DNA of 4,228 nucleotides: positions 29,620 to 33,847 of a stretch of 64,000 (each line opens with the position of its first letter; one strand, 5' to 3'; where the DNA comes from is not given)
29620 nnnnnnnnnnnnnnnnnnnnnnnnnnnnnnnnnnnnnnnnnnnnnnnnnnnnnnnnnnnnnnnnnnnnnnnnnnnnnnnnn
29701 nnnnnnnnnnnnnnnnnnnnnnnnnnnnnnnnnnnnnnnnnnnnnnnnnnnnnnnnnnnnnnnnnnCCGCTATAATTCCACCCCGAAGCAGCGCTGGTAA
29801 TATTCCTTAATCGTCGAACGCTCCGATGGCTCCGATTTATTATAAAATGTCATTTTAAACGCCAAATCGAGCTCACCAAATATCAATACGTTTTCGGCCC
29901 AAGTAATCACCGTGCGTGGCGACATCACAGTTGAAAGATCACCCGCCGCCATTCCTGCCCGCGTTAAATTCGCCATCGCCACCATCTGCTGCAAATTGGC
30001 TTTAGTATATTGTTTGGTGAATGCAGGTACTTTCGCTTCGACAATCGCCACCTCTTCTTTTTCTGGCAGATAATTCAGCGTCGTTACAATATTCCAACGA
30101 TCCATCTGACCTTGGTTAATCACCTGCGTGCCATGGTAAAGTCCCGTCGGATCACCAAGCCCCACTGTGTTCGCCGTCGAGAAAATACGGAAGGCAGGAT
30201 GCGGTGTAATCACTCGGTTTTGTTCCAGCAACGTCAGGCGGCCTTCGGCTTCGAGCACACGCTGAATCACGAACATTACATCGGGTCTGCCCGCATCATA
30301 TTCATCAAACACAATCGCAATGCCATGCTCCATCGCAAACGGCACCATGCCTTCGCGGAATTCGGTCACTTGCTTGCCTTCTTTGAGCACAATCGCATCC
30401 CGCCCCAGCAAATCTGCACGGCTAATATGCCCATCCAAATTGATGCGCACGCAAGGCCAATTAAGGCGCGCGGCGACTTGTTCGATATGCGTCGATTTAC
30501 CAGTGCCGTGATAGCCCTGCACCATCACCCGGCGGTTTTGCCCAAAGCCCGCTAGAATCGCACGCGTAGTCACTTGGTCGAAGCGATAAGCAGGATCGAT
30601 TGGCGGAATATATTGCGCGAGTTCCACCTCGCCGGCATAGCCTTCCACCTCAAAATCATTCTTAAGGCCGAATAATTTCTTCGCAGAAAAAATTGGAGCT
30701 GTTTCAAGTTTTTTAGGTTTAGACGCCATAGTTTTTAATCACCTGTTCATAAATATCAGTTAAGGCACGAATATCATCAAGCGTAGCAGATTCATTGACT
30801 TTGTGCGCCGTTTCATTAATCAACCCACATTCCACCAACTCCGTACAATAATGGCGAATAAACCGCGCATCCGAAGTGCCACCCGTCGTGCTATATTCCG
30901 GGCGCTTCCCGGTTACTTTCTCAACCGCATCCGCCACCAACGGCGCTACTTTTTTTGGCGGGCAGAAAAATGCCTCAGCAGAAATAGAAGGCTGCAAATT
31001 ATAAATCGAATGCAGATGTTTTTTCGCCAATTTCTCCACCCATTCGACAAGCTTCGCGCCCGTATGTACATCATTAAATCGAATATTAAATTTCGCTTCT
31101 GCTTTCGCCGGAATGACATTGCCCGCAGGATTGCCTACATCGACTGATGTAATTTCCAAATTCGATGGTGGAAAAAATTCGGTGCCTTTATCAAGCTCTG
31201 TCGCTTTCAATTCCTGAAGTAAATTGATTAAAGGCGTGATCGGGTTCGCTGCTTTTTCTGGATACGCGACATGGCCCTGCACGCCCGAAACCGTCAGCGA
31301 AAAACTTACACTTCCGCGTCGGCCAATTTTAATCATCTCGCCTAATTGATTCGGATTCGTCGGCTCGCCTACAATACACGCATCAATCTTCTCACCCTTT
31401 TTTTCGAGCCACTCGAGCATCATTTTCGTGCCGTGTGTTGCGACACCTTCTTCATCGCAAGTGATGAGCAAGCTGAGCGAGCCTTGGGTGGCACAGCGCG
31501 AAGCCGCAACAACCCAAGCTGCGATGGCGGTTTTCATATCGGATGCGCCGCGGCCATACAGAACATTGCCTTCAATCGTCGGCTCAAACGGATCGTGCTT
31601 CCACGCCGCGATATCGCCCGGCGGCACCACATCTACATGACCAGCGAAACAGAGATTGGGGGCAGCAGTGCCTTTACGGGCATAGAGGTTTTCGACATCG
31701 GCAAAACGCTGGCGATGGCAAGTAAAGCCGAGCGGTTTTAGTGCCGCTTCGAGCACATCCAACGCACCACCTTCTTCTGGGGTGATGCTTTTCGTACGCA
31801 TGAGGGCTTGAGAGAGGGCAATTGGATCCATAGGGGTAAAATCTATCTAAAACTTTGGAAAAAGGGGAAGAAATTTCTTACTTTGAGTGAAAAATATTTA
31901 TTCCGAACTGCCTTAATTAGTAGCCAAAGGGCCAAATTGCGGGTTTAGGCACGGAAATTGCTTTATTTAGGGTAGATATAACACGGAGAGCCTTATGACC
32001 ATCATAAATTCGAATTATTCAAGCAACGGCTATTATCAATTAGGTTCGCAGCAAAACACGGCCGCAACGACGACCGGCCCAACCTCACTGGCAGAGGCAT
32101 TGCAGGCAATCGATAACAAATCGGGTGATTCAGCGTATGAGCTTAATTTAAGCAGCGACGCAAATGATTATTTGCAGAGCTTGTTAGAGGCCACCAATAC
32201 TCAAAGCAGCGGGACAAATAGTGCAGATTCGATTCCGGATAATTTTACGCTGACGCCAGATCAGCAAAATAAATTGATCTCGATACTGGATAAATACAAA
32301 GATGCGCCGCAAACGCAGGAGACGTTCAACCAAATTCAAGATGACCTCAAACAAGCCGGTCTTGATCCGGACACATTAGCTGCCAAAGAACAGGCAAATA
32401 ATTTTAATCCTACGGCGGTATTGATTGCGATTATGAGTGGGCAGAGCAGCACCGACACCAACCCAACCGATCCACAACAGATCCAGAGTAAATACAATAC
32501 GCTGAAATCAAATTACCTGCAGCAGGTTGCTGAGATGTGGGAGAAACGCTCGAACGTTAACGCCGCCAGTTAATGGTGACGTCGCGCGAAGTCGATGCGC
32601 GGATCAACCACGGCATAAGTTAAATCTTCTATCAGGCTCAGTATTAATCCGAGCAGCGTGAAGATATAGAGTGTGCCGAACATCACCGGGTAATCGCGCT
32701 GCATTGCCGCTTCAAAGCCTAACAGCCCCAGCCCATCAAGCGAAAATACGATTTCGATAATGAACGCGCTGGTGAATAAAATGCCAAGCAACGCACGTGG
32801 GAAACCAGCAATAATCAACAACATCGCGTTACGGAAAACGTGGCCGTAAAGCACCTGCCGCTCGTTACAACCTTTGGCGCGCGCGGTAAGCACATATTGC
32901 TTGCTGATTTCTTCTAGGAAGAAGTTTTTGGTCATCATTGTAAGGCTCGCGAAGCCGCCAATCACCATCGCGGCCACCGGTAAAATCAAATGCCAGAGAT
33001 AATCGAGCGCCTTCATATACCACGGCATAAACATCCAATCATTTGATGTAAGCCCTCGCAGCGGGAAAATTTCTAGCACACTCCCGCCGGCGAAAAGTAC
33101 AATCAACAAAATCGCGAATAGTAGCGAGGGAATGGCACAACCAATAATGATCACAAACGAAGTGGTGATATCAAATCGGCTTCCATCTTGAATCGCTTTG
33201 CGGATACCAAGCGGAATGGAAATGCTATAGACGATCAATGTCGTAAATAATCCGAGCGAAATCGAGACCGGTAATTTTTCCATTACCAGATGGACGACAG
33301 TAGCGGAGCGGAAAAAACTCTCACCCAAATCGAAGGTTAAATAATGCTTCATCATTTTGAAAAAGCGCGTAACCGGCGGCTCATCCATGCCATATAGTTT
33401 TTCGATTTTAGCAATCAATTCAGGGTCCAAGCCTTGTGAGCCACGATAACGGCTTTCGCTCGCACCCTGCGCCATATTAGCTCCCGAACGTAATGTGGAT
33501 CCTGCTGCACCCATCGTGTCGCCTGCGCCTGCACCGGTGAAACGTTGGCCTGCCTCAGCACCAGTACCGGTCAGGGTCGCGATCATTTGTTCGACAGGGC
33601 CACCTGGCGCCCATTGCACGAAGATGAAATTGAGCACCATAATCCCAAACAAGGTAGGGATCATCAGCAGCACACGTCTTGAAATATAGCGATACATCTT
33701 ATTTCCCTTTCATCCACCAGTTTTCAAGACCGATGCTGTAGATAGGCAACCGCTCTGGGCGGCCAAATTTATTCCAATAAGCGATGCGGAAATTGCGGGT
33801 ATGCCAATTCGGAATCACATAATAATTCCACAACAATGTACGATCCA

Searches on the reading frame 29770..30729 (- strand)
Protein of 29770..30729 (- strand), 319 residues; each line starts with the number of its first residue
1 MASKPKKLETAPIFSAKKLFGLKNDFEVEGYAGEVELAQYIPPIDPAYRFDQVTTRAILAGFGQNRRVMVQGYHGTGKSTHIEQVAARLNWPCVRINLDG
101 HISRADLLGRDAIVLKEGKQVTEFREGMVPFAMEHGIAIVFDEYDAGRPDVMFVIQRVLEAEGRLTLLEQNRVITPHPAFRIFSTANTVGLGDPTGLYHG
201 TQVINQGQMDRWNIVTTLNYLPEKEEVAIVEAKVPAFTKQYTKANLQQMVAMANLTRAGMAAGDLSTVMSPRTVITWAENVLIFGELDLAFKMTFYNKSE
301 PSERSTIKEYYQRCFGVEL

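Call 61: search_protein_families(library=pfam, proteins=[window:29770-30729:-], max_evalue=0.00001)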
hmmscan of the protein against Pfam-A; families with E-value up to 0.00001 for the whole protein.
window:29770-30729:- (319 aa): 1 family
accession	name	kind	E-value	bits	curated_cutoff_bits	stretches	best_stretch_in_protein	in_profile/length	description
PF07728.20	AAA_5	-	9.7e-12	45.5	22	1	68-190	2-125/139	AAA domain (dynein-related subfamily)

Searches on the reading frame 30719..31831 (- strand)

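Call 61: search_protein_families(library=pfam, proteins=[window:30719-31831:-], max_evalue=0.00001)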
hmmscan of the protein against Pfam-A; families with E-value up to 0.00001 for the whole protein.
window:30719-31831:- (370 aa): 2 families
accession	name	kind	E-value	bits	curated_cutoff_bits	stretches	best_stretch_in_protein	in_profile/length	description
PF01546.33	Peptidase_M20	-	2e-38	132.8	24.6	1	61-367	1-206/206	Peptidase family M20/M25/M40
PF07687.19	M20_dimer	-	3.1e-27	95.1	21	1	169-274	1-104/107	Peptidase dimerisation domain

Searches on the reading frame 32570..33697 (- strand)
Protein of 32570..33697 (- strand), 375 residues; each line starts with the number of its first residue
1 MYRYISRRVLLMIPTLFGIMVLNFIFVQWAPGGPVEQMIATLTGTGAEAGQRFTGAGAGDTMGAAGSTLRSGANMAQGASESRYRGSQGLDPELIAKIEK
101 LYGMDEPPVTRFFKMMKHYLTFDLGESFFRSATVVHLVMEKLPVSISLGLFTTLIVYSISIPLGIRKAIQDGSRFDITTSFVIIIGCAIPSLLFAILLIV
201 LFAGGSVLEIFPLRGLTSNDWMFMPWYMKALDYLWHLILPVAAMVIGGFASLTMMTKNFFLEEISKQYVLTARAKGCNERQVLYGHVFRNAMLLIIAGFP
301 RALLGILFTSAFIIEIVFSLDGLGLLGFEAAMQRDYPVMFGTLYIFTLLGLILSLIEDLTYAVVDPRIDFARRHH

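Call 61: search_protein_families(library=pfam, proteins=[window:32570-33697:-], max_evalue=0.00001)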
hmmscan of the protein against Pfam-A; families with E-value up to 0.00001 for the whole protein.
window:32570-33697:- (375 aa): 1 family
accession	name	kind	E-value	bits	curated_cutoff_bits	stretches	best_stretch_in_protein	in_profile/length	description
PF00528.27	BPD_transp_1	-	2.4e-31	109.3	26.4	1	161-368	2-182/184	Binding-protein-dependent transport system inner membrane component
